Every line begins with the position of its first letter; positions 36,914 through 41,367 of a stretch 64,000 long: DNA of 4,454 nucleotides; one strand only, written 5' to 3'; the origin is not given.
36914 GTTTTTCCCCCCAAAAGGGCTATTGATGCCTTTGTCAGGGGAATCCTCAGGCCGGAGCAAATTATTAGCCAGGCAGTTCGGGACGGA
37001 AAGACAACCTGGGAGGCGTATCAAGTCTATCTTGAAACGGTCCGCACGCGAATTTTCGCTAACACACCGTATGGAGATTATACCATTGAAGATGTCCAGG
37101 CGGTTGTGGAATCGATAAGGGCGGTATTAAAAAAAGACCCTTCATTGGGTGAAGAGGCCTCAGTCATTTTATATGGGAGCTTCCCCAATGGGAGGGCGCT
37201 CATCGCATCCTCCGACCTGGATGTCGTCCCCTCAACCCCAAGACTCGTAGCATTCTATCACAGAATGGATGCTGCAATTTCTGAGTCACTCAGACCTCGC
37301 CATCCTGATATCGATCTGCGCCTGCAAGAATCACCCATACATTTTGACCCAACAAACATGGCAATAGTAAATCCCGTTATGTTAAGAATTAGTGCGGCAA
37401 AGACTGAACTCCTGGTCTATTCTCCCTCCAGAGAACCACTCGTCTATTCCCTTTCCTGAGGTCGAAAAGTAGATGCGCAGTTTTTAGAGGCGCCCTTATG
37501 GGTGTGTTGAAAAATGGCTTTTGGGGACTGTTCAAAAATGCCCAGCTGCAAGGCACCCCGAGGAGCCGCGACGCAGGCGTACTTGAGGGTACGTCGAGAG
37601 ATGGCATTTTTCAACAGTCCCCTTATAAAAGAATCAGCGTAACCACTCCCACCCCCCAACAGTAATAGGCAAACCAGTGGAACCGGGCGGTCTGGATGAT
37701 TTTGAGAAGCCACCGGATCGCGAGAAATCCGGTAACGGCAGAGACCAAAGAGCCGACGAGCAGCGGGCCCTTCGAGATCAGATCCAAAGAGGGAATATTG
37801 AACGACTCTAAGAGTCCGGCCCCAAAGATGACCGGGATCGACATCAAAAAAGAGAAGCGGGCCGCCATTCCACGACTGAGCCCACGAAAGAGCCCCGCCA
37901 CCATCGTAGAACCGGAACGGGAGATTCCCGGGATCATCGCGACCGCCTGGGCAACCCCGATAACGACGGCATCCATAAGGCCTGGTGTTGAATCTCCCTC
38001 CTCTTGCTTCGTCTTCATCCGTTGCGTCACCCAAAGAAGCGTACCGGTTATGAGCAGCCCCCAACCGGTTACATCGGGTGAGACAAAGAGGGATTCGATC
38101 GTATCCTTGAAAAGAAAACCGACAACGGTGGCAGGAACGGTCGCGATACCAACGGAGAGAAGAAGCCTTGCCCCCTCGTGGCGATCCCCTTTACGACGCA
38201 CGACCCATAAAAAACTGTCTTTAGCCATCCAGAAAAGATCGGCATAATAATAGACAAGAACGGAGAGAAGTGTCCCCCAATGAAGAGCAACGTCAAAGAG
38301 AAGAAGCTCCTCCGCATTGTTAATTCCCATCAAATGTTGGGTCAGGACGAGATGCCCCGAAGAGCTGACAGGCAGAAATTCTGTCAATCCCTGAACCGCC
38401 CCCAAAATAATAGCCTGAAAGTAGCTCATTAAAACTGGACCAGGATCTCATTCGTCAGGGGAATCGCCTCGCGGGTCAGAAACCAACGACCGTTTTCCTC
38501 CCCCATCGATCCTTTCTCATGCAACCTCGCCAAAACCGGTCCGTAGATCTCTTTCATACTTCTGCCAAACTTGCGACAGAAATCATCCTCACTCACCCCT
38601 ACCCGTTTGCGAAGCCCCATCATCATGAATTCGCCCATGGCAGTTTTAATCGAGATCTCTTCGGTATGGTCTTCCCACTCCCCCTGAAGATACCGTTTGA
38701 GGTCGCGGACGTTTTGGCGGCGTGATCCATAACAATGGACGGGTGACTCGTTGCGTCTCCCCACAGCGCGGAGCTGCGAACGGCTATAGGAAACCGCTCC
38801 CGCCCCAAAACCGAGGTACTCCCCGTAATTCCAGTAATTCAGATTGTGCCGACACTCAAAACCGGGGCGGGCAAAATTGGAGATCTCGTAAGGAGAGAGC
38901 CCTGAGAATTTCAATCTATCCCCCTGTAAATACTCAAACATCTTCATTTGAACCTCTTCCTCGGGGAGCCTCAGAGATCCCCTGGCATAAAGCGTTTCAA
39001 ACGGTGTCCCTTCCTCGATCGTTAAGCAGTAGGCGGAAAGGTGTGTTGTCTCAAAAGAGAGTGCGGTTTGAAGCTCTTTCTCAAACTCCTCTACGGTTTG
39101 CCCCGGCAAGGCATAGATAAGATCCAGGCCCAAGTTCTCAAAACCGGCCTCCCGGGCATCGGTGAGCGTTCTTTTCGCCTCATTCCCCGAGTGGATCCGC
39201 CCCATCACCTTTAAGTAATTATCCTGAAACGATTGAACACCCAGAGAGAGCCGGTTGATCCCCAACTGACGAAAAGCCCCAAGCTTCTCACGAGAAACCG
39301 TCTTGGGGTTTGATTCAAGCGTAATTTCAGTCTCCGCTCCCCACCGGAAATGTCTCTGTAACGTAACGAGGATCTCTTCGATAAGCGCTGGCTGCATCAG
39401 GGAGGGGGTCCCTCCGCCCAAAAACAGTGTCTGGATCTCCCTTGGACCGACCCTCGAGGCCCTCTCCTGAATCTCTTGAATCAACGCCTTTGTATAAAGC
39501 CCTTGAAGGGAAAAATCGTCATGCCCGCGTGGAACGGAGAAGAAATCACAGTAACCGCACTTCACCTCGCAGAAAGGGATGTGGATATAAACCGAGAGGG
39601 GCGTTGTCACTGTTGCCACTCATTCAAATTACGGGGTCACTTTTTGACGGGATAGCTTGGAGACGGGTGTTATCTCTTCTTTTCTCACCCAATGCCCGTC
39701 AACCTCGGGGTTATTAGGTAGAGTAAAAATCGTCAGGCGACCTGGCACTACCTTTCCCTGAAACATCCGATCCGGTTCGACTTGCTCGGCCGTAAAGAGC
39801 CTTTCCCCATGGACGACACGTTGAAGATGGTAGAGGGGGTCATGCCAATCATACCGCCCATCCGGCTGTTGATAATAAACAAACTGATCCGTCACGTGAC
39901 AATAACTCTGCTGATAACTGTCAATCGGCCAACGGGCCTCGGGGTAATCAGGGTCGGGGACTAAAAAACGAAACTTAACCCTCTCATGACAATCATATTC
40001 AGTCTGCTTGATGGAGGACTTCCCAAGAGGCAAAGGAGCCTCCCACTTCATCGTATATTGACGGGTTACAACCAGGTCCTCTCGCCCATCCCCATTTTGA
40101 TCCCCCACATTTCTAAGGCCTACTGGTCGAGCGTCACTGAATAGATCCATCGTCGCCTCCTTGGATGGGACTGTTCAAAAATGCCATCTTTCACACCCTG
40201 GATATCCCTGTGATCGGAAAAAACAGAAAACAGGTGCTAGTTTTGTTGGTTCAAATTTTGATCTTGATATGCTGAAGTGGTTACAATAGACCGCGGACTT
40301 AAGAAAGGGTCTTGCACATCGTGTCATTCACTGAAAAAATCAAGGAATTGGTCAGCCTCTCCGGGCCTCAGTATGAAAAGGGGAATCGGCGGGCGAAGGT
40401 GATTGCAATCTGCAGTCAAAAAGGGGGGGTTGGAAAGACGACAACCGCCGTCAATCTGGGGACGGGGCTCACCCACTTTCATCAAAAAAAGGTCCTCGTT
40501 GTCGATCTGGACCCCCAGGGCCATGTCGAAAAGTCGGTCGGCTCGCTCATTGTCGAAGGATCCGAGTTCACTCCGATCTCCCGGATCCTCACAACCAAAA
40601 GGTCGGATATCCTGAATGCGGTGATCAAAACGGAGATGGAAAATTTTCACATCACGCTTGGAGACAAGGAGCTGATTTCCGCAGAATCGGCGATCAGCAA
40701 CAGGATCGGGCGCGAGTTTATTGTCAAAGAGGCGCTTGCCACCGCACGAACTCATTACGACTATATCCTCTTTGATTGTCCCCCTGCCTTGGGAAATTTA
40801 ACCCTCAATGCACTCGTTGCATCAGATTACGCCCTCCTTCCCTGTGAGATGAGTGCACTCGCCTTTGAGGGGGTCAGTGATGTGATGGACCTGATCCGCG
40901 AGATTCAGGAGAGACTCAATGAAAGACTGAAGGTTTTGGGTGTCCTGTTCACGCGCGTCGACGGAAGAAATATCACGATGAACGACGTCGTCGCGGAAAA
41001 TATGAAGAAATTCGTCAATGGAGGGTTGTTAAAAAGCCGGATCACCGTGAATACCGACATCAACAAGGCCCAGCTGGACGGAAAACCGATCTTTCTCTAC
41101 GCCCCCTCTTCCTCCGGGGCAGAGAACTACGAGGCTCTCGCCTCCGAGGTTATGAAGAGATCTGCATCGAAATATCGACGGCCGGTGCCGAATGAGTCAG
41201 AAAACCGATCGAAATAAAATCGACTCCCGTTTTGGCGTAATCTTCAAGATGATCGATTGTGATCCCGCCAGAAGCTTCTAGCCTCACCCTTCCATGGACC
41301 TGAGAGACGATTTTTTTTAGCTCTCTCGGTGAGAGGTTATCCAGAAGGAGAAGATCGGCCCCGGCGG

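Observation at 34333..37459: AT-rich divergent two-gene module: EF-hand/helical-repeat protein and C-terminal-NTase protein sharing a palindromic operator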

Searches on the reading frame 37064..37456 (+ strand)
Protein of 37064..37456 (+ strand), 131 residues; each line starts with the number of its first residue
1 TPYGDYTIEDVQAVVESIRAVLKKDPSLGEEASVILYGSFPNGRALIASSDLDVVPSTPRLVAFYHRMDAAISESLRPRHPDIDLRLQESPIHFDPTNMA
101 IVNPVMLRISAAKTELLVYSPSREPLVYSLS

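Call 79: search_solved_structures(query=A7, max_evalue=10, show_alignments=4)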
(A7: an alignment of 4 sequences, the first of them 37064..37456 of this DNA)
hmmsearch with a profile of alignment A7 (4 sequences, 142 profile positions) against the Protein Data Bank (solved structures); distinct sequences matched with E-value up to 10: 2.
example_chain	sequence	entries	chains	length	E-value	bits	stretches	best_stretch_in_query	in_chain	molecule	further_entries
1ylq_A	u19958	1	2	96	0.14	15.3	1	25-64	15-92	putative nucleotidyltransferase, hypothetical protein AF0614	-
6e0m_A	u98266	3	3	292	1.1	12.5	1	14-73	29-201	cGAS/DncV-like nucleotidyltransferase in E. coli homolog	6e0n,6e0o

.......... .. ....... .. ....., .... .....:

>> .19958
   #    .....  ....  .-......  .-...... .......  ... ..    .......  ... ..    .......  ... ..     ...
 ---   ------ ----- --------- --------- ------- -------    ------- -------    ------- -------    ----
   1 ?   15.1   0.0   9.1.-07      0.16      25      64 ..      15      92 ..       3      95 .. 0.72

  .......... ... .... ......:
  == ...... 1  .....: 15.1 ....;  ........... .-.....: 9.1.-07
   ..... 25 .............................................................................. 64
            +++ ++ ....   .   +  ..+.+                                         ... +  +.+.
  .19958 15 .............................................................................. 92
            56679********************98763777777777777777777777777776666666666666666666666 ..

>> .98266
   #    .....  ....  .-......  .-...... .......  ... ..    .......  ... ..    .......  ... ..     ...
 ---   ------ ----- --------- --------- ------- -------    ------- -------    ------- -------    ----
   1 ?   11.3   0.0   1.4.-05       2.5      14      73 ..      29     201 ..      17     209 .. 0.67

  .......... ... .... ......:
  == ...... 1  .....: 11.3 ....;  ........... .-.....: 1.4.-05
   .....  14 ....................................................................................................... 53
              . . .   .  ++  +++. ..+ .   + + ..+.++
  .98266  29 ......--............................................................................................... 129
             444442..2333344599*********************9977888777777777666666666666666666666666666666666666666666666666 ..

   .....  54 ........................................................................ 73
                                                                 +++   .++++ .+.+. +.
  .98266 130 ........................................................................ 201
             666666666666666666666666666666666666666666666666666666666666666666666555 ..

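Call 88: search_protein_families(library=pfam, alignment_id=A7, max_evalue=5)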
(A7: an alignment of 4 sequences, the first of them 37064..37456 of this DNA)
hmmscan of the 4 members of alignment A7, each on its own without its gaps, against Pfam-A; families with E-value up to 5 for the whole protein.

A. member 1, window:37064-37456:+ (131 aa): 1 family
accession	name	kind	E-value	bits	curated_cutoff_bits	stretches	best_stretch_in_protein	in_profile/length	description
PF01909.29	NTP_transf_2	-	0.00064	20.5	21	1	21-83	7-71/93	Nucleotidyltransferase domain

B. families by the number of members that match (of 4 scanned): 2 families
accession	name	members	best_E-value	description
PF01909.29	NTP_transf_2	3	0.00064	Nucleotidyltransferase domain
PF18765.7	Polbeta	1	0.088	Polymerase beta, Nucleotidyltransferase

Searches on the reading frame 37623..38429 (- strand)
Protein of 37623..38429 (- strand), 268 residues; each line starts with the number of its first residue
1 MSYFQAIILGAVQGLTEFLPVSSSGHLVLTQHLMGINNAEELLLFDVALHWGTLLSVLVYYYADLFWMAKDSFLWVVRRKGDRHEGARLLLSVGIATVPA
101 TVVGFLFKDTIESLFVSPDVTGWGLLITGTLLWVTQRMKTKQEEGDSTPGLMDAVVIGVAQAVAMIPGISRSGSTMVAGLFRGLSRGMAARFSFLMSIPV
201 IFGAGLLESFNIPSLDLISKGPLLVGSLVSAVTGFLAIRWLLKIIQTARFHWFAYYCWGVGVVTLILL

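Call 22: search_protein_families(library=pfam, proteins=[window:37623-38429:-], max_evalue=0.001)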
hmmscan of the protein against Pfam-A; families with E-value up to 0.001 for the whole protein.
window:37623-38429:- (268 aa): 1 family
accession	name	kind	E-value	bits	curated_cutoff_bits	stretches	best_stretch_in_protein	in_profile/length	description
PF02673.24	BacA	-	4.4e-85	285.9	33.4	1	6-263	1-257/257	Bacitracin resistance protein BacA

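Call 54: find_related_loci(query=window:37623-38429:-, collection=genome_contigs, flank=10000)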
Query window:37623-38429:- (268 aa) in genome_contigs; peptide patterns used: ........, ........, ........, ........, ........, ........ (x = any residue, [..] = any of these).
142 stretches matched a pattern; 79 encode a relative of the query (tblastn E <= 1e-3); 79 distinct loci.
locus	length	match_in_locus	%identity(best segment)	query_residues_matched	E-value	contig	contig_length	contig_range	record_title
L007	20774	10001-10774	47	1-265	2e-64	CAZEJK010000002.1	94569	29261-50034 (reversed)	MAG TPA_asm: uncultured Thermoanaerobaculia bacterium isolate SRP332253_co1_73 genome assembly, contig: NODE_186_length_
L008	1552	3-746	47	5-256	2e-58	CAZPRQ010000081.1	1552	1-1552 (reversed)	MAG TPA_asm: uncultured Candidatus Saccharibacteria bacterium isolate SRP286056_co1_790 genome assembly, contig: NODE_16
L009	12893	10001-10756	43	5-262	7e-56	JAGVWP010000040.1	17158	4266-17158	Candidatus Pacearchaeota archaeon isolate RIFCSPHIGHO2_02_FULL_31_29 rifcsphigho2_02_scaffold_19469, whole genome shotgu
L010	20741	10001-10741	43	5-258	8e-56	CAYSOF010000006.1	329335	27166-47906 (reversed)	MAG TPA_asm: uncultured Candidatus Binatia bacterium isolate binchicken_co179_115 genome assembly, contig: NODE_120_leng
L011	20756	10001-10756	47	1-266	6e-56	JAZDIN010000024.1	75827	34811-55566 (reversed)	MAG: Candidatus Altiarchaeota archaeon isolate MEGAHIT-group-0.401 k141_1438598, whole genome shotgun sequence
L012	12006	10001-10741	44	5-258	8e-55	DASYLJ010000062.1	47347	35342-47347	MAG TPA_asm: Candidatus Binatia bacterium isolate SMAG_U4345 k141_3142780, whole genome shotgun sequence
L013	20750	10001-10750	43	5-261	3e-54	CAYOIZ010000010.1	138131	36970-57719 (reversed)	MAG TPA_asm: uncultured Candidatus Binatia bacterium isolate binchicken_co199_112 genome assembly, contig: NODE_153_leng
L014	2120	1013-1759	41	1-258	7e-55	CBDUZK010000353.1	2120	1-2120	MAG TPA_asm: uncultured bacterium isolate SRR22302361_concoct_155 genome assembly, contig: ERZ25748748.67637, whole geno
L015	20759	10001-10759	38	1-265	5e-53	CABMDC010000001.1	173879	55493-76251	uncultured archaeon isolate LFW-121_3 genome assembly, contig: LFW1213_1, whole genome shotgun sequence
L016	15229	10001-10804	41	1-266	3e-53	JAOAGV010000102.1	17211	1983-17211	MAG: Candidatus Sumerlaeia bacterium isolate SKW40 NODE_102_length_17211_cov_2.859461, whole genome shotgun sequence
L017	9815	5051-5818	42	1-257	4e-52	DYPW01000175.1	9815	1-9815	MAG TPA_asm: Caldilinea aerophila isolate SulCav_GS10_10_44_43 SulCav_GS10_10_12666_length_9815_cov_20_872951, whole gen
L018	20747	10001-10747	43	5-256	1e-51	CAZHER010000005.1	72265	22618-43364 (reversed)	MAG TPA_asm: uncultured Candidatus Saccharibacteria bacterium isolate binchicken_co326_173 genome assembly, contig: NODE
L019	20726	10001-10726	41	1-257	5e-51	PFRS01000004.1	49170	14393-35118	MAG: Candidatus Pacebacteria bacterium CG_4_9_14_0_2_um_filter_40_15 CG_4_9_14_0.2_um_filter_scaffold_178_c, whole genom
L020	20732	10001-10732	42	1-257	1e-49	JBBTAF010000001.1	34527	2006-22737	MAG: Nanoarchaeota archaeon isolate H43-bin007_1 H43_bin007_1_000000000001, whole genome shotgun sequence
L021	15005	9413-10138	42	1-257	2e-49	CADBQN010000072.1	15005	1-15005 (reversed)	MAG: uncultured Firmicutes bacterium isolate RUG14212 genome assembly, contig: RUG14212_asm_72, whole genome shotgun seq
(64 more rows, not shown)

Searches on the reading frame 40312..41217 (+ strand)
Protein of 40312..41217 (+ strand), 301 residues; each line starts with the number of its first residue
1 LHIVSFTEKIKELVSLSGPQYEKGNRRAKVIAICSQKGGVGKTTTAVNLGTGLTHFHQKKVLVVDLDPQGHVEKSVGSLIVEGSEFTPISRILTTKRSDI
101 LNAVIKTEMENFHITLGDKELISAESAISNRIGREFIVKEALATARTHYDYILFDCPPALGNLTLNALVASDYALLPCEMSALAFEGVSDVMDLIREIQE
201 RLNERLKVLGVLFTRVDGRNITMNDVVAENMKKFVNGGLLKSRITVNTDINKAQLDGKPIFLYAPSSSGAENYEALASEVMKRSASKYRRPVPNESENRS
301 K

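Call 22: search_protein_families(library=pfam, proteins=[window:40312-41217:+], max_evalue=0.001)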
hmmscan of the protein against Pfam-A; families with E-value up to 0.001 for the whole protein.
window:40312-41217:+ (301 aa): 8 families
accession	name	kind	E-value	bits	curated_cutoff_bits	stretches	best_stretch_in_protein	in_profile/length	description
PF13614.12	AAA_31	-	1.1e-48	166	27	1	28-208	1-177/177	AAA domain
PF01656.29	CbiA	-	1e-21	77.6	25.4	1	31-260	1-125/125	CobQ/CobB/MinD/ParA nucleotide binding domain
PF10609.15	ParA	-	4e-12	46.5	27.1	1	29-280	4-245/246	NUBPL iron-transfer P-loop NTPase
PF00142.24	Fer4_NifH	-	6.5e-09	36.1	25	0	36-71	7-41/271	4Fe-4S iron sulfur cluster binding proteins, NifH/frxC family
PF06564.18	CBP_BcsQ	-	4.8e-07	30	21.3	0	30-69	3-41/234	Cellulose biosynthesis protein BcsQ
PF09140.17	MipZ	-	6e-06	26.2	20.7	1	30-190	2-141/262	ATPase MipZ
PF02374.21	ArsA_ATPase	-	1.4e-05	24.9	24.3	1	33-159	5-135/305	Anion-transporting ATPase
PF07015.17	VirC1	-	2.6e-05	24.1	24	0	29-73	2-45/231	VirC1 protein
